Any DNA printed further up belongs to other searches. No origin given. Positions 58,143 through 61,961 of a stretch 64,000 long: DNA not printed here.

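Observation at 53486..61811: Twin giant zinc-ribbon/nucleotide-cyclase/STAND-ATPase/helical-repeat proteins bracketing an F420-type oxidoreductase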

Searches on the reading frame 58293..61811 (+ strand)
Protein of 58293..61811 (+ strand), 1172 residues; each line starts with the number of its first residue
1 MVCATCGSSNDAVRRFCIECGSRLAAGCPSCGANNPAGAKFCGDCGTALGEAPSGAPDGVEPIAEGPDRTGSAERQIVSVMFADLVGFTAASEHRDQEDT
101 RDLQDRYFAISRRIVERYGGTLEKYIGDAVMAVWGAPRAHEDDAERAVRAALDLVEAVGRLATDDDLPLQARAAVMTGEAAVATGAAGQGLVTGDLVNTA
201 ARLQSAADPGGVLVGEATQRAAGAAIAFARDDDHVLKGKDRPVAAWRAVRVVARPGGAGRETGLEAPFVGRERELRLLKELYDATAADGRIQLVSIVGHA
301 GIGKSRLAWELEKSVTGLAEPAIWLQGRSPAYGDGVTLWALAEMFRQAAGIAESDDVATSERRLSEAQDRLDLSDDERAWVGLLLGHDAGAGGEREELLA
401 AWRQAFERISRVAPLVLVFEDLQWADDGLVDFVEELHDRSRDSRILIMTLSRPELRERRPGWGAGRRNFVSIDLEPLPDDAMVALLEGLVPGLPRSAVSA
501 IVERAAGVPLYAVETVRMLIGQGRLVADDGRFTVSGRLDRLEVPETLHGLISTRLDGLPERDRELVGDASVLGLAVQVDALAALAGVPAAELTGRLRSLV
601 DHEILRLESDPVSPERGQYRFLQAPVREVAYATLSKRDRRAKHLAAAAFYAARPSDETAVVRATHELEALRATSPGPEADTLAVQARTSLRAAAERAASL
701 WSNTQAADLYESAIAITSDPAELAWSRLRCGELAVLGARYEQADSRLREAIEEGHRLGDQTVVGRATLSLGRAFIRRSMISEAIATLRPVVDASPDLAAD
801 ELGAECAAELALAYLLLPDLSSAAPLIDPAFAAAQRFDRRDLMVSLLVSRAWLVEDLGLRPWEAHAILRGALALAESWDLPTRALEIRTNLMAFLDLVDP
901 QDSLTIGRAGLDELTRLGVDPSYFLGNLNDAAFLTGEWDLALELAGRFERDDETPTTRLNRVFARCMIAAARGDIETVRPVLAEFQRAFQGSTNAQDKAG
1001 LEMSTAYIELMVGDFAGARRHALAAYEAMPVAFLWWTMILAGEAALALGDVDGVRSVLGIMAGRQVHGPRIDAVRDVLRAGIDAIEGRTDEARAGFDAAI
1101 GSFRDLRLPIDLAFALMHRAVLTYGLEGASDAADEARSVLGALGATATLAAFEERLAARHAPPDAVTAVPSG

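Call 6: search_protein_families(library=pfam, proteins=[window:58293-61811:+], max_evalue=0.1)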
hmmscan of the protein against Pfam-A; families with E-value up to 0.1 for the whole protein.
window:58293-61811:+ (1172 aa): 7 families
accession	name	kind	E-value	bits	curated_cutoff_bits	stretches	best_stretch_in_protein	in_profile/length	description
PF13191.12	AAA_16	-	3.9e-22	79.9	32.6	1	267-447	1-166/167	AAA ATPase domain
PF00211.25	Guanylate_cyc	-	1.1e-17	64.6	21.9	1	75-241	6-175/183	Adenylate and Guanylate cyclase catalytic domain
PF13240.11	Zn_Ribbon_1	-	3.7e-10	39.7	25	2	28-49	2-23/23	zinc-ribbon domain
PF12773.13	DZR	-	6.9e-09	36.2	27.3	1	3-46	1-45/45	Double zinc ribbon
PF24463.1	DUF7577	-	3.7e-08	33.3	28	2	28-49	5-26/27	Domain of unknown function (DUF7577)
PF13401.12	AAA_22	-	0.0015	19.3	27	1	293-449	7-120/130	AAA domain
PF13248.11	Zn_ribbon_3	-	0.0023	17.8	27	1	28-47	5-24/26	zinc-ribbon domain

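Call 7: search_protein_families(library=ncbifam, proteins=[window:58293-61811:+], max_evalue=0.1)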
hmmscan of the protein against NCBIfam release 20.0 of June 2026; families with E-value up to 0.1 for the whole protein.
window:58293-61811:+ (1172 aa): 3 families
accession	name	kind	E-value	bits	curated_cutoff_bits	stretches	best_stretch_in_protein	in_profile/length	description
TIGR03903.1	TOMM_kin_cyc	equivalog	4e-57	193.9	705.75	1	73-664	284-879/1267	TOMM system kinase/cyclase fusion protein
NF058673.1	LipAdnlyCyLipJMY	equivalog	2.9e-10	39.5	800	1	60-239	278-440/449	bifunctional lipase/adenylate cyclase LipJ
NF011149.0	PRK14559.1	equivalog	0.00012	20.9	374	1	1-51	2-53/642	serine/threonine phosphatase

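Call 9: search_protein_families(library=padloc, proteins=[window:58293-61811:+], max_evalue=0.1)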
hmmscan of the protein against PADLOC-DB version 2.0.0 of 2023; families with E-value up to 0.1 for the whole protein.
window:58293-61811:+ (1172 aa): 8 families
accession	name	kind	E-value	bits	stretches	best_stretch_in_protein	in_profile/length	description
PDLC00734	PycC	-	1.7e-17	61.6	1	62-204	175-321/374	Pycsar cyclase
PDLC02367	PycC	-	6.7e-09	33.5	1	79-209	45-179/226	-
PDLC00766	PycC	-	1.4e-07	29.2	1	78-160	44-122/232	Pycsar cyclase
PDLC02370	PycC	-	0.00022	18.7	1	72-153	77-154/340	-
PDLC00765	PycC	-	0.0005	17.3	1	80-214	260-404/477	Pycsar cyclase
PDLC02366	PycC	-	0.00088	16.3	1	73-157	273-361/486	-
PDLC00761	PycC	-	0.001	16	1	76-145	105-173/438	Pycsar cyclase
PDLC00764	PycC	-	0.07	10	0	69-151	86-169/449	Pycsar cyclase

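Call 17: find_related_loci(query=window:58293-61811:+, collection=genome_contigs, flank=10000)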
Query window:58293-61811:+ (1172 aa) in genome_contigs; peptide patterns used: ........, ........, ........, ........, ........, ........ (x = any residue, [..] = any of these).
598 stretches matched a pattern (row limit reached: there are more); 570 encode a relative of the query (tblastn E <= 1e-3); the best 80 are kept; 80 distinct loci.
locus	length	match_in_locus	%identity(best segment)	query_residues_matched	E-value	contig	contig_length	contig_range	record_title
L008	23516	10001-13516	97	1-1172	0e+0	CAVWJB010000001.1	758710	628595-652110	MAG: uncultured Chloroflexia bacterium isolate MFD02242.bin.2.81 genome assembly, contig: contig_11387, whole genome sho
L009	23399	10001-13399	47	1-1106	0e+0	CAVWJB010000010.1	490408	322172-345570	MAG: uncultured Chloroflexia bacterium isolate MFD02242.bin.2.81 genome assembly, contig: contig_7675, whole genome shot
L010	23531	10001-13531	47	1-1159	0e+0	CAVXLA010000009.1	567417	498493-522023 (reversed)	MAG: uncultured Chloroflexia bacterium isolate MFD05942.bin.2.338 genome assembly, contig: contig_6580, whole genome sho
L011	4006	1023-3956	49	1-974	0e+0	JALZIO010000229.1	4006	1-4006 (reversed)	MAG: Actinomycetota bacterium isolate MOJ bin16 SC8837-39_k127_2056233, whole genome shotgun sequence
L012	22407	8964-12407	47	1-1147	0e+0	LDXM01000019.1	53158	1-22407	MAG: Chloroflexi bacterium CSP1-4 XU10_C0019, whole genome shotgun sequence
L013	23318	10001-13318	45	1-1106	0e+0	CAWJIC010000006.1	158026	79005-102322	MAG: uncultured Chloroflexia bacterium isolate MFD03638.bin.2.4 genome assembly, contig: contig_113, whole genome shotgu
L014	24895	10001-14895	44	3-1168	0e+0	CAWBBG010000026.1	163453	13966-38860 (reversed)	MAG: uncultured Chloroflexia bacterium isolate MFD02923.bin.2.22 genome assembly, contig: contig_8371, whole genome shot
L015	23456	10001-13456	44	1-1153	0e+0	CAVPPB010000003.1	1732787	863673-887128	MAG: uncultured Chloroflexia bacterium isolate MFD09779.bin.2.2 genome assembly, contig: contig_5607, whole genome shotg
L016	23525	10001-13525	45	1-1159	0e+0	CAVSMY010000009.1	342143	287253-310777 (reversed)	MAG: uncultured Chloroflexia bacterium isolate MFD03975.bin.2.240 genome assembly, contig: contig_21057, whole genome sh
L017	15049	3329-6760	45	3-1154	0e+0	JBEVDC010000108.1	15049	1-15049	MAG: Candidatus Limnocylindrales bacterium isolate T2R1BO.metabat2.117 T2R1BO.metabat2.117_k133_10345877, whole genome s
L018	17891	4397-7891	45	1-1169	0e+0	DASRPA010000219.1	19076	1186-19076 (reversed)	MAG TPA_asm: Actinomycetota bacterium isolate SMAG_U10282 k141_299086, whole genome shotgun sequence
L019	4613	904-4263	46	3-1118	0e+0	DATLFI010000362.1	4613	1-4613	MAG TPA_asm: Thermoanaerobaculia bacterium isolate SMAG_U14398 k141_1521042, whole genome shotgun sequence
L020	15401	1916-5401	45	1-1157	0e+0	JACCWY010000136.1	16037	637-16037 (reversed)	MAG: Chloroflexota bacterium isolate MGR_bin164 SD2897-2912_k127_7974782, whole genome shotgun sequence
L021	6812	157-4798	46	1-1102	0e+0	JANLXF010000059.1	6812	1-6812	MAG: Actinomycetes bacterium isolate OTE_20_metabat_100 OTE_20_k141_2093903, whole genome shotgun sequence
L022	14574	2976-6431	44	1-1158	0e+0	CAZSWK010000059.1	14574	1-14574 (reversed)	MAG TPA_asm: uncultured Anaerolineaceae bacterium isolate binchicken_co94_368 genome assembly, contig: NODE_5724_length_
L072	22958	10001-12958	47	1-974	0e+0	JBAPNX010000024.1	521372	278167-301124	MAG: Candidatus Dormiibacterota bacterium isolate MFD01221_ilm_asm_bin25 k127_275320, whole genome shotgun sequence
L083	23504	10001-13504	44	3-1167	0e+0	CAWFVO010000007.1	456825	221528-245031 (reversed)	MAG: uncultured Actinomycetota bacterium isolate MFD04967.bin.2.85 genome assembly, contig: contig_25316, whole genome s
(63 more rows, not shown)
